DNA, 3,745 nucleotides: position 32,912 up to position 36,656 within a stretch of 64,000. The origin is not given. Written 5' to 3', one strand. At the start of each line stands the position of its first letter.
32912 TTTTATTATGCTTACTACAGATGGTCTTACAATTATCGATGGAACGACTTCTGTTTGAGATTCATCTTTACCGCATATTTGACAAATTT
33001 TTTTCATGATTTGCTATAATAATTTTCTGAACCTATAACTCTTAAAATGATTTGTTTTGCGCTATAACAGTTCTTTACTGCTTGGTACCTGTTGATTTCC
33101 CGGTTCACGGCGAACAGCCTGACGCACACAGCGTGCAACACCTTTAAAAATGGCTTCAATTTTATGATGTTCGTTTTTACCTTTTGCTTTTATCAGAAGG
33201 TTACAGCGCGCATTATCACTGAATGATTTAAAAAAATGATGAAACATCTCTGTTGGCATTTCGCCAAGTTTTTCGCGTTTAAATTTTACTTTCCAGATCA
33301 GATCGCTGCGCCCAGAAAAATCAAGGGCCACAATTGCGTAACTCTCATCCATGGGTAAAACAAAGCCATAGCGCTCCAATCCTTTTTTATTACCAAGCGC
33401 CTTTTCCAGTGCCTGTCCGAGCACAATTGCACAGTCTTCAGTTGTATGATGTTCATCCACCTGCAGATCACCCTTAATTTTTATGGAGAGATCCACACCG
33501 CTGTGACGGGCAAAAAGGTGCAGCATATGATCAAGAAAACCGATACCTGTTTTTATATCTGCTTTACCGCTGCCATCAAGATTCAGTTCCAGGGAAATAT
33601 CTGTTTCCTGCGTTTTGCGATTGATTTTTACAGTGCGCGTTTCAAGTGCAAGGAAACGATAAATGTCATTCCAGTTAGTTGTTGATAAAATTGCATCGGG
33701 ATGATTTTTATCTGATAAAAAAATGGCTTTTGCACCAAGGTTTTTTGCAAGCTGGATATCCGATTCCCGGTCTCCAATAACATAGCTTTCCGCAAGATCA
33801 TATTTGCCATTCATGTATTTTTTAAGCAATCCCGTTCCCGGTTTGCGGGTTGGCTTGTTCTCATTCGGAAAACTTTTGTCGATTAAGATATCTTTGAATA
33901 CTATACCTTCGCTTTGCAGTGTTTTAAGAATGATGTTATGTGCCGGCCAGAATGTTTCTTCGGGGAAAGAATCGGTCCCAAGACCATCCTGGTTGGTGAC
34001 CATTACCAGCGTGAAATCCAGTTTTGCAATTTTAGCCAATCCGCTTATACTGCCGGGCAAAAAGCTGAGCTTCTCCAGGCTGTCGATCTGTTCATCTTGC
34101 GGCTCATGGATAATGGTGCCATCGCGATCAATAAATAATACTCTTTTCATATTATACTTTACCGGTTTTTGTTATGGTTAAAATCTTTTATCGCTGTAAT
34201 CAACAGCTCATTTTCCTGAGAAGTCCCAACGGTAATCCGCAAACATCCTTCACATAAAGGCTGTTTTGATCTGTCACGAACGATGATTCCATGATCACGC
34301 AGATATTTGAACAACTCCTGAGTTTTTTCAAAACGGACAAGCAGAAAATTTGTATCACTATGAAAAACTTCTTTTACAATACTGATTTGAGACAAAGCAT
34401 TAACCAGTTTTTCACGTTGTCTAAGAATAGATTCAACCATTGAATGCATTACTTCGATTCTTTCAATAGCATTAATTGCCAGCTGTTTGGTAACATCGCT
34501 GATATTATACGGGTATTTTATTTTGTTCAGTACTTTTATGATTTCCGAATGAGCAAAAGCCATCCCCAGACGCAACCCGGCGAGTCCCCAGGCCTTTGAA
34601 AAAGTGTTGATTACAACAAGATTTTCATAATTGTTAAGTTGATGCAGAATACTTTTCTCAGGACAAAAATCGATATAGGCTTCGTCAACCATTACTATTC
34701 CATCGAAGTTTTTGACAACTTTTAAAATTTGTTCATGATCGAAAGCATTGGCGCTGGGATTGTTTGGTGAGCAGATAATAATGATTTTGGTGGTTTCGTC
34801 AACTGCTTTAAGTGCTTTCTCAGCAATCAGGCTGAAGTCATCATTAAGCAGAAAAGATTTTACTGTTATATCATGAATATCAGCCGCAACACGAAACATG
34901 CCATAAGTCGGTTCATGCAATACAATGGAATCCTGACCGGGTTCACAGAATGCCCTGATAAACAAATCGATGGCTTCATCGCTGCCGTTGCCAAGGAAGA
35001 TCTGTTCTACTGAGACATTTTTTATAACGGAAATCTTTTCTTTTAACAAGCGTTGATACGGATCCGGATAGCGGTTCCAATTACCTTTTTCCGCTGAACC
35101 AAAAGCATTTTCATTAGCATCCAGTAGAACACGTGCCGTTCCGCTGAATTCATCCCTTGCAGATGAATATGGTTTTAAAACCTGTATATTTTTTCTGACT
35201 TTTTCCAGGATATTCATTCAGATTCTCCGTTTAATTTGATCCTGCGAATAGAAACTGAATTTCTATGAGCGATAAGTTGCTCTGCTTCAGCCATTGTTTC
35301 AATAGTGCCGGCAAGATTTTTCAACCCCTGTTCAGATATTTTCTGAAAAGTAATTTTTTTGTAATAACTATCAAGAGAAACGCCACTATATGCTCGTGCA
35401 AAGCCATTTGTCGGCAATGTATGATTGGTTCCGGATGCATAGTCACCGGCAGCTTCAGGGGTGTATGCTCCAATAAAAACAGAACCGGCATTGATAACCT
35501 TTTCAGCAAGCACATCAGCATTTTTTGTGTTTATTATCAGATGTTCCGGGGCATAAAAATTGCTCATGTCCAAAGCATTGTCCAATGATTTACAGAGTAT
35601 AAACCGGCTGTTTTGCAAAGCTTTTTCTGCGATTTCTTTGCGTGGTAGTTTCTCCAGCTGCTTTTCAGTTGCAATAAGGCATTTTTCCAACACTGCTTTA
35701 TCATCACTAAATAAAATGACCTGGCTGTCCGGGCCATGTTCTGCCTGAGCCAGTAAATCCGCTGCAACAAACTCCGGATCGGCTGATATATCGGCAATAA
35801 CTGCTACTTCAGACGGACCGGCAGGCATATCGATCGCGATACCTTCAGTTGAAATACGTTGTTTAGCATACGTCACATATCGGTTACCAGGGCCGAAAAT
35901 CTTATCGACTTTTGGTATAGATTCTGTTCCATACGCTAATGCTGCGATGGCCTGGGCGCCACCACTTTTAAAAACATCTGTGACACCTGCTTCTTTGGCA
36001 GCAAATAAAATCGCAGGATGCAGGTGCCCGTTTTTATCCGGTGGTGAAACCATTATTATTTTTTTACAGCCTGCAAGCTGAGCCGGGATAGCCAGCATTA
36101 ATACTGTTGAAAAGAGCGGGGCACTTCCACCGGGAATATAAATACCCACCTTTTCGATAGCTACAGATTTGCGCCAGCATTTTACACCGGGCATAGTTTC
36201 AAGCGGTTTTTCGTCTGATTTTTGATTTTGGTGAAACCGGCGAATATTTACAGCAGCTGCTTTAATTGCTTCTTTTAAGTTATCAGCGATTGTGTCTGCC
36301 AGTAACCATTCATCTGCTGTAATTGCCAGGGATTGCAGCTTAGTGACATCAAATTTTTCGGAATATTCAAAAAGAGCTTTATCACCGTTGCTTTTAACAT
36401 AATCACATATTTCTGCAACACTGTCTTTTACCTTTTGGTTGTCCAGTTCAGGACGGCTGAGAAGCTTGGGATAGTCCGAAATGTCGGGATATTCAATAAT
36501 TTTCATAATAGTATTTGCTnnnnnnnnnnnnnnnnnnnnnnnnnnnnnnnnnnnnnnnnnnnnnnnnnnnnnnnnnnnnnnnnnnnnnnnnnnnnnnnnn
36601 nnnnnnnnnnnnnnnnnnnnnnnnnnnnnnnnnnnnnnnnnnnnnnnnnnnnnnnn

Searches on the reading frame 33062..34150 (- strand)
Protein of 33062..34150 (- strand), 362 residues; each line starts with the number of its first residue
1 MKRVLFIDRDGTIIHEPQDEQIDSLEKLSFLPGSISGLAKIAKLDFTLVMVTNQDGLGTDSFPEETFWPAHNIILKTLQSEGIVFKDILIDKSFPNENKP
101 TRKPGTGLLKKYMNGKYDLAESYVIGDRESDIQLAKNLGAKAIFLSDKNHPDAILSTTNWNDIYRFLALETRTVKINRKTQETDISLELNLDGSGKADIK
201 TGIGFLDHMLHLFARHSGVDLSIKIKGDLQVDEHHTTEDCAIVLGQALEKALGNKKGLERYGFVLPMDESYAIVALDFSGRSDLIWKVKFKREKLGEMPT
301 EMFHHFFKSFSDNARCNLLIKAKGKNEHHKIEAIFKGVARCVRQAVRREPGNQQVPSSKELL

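Call 11: search_protein_families(library=pfam, proteins=[window:33062-34150:-])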
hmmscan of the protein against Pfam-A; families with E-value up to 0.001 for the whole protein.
window:33062-34150:- (362 aa): 4 families
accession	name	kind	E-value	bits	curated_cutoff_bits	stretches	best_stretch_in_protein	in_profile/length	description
PF00475.24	IGPD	-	8e-61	204.8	27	1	201-341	1-143/144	Imidazoleglycerol-phosphate dehydratase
PF13242.12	Hydrolase_like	-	8.2e-07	29.3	22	1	102-147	3-50/75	HAD-hyrolase-like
PF13419.12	HAD_2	-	0.00024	21.7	23.8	0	85-143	122-176/178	Haloacid dehalogenase-like hydrolase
PF08645.17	PNK3P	-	0.00048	20.3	22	1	4-124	2-122/161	Polynucleotide kinase 3 phosphatase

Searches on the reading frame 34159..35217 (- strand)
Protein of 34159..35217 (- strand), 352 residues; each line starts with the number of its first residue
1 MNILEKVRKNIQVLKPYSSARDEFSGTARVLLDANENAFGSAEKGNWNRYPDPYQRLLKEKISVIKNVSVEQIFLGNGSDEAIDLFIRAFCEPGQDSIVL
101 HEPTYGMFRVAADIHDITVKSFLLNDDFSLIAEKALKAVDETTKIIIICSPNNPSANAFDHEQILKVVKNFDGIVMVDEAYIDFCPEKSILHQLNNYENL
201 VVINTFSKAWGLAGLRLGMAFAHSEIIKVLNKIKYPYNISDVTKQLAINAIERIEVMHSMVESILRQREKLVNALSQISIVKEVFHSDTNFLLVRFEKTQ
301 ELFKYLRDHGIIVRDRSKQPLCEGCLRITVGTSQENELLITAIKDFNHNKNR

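Call 11: search_protein_families(library=pfam, proteins=[window:34159-35217:-])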
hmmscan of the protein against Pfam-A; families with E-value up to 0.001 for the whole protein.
window:34159-35217:- (352 aa): 4 families
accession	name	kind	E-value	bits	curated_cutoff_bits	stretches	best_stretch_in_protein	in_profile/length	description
PF00155.27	Aminotran_1_2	-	5.1e-63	213.9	19.7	1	35-343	26-361/361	Aminotransferase class I and II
PF01053.26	Cys_Met_Meta_PP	-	1e-09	37.9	27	1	38-181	37-176/381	Cys/Met metabolism PLP-dependent enzyme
PF04864.19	Alliinase_C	-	1e-06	28.4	22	1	63-233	57-217/363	Allinase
PF00266.25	Aminotran_5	-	0.00031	20.3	21.5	1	63-180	53-177/371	Aminotransferase class-V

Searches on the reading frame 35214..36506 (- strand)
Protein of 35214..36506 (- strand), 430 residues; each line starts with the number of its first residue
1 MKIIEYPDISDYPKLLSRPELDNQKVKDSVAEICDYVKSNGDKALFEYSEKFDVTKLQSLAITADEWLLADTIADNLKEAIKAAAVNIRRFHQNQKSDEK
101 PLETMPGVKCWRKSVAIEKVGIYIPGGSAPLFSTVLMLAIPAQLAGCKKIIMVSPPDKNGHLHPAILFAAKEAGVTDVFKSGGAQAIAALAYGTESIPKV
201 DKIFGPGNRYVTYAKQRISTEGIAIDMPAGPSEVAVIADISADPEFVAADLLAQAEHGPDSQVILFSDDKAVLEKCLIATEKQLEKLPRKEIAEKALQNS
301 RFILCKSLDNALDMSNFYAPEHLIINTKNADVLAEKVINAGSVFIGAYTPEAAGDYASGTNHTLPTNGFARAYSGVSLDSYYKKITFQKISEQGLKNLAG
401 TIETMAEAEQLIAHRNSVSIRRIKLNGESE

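Call 11: search_protein_families(library=pfam, proteins=[window:35214-36506:-])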
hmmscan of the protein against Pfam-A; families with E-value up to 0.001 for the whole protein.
window:35214-36506:- (430 aa): 1 family
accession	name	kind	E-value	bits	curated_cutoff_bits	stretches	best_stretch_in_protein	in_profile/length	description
PF00815.25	Histidinol_dh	-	2.2e-167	557.6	27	1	17-421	2-410/411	Histidinol dehydrogenase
